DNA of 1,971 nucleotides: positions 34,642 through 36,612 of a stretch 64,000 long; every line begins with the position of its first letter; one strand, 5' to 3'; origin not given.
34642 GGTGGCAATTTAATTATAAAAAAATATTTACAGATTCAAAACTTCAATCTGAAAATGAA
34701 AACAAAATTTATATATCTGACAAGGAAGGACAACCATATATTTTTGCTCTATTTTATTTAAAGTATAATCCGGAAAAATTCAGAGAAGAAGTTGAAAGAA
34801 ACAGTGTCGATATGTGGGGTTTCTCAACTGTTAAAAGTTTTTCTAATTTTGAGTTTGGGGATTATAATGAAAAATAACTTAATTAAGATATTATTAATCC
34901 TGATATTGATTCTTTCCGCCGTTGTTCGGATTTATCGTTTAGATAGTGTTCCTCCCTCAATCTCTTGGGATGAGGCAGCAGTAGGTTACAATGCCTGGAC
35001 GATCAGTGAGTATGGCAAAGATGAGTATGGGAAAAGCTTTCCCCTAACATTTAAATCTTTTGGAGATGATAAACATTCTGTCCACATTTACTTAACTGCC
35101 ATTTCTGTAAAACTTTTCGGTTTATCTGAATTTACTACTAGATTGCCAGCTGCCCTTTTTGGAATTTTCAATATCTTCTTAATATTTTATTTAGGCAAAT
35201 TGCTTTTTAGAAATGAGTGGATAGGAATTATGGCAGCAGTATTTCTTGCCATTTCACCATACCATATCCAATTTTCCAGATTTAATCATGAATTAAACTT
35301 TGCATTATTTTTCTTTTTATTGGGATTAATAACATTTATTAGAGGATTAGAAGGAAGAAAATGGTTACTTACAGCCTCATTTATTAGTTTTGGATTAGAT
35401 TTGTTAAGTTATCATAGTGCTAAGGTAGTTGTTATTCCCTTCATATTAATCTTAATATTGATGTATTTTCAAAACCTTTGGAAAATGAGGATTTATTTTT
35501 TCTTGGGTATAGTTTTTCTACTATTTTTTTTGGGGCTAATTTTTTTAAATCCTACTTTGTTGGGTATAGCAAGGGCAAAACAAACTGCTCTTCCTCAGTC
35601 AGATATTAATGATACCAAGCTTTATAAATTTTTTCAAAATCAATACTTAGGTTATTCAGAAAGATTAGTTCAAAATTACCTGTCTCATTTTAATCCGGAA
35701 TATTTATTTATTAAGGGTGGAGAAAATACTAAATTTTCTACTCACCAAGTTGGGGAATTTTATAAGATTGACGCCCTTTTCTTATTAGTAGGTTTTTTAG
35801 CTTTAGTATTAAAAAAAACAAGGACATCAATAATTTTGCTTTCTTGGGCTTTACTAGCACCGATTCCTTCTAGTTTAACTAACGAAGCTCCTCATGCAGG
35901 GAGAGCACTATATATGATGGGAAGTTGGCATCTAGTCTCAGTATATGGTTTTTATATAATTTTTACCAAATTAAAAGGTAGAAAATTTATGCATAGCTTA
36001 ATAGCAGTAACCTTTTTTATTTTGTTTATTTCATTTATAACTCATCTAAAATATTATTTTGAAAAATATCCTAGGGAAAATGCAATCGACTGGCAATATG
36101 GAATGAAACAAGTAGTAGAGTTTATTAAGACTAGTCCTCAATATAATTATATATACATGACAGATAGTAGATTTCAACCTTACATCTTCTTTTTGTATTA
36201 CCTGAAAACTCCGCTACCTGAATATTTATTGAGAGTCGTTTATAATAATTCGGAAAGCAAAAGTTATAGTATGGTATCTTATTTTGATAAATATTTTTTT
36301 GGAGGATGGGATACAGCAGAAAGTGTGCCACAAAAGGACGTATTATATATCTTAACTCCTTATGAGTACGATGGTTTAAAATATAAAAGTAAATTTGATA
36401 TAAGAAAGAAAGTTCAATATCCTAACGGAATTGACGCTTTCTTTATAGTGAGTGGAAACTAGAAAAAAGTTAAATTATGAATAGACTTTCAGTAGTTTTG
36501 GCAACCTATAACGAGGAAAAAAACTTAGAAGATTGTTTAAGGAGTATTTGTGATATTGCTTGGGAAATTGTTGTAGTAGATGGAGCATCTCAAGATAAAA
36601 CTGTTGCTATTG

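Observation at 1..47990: Hyper-expanded island of GT-C membrane glycosyltransferase paralogs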

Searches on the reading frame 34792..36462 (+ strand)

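Call 6: search_protein_families(library=pfam, proteins=[window:34792-36462:+], max_evalue=0.01)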
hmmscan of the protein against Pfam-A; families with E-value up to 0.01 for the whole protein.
window:34792-36462:+ (556 aa): 2 families
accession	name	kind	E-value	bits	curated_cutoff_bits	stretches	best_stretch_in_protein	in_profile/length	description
PF13231.12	PMT_2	-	1.4e-13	51.8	26.1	1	97-247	5-155/160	Dolichyl-phosphate-mannose-protein mannosyltransferase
PF02366.24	PMT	-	1.1e-05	25.6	22.7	1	37-252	2-234/245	Dolichyl-phosphate-mannose-protein mannosyltransferase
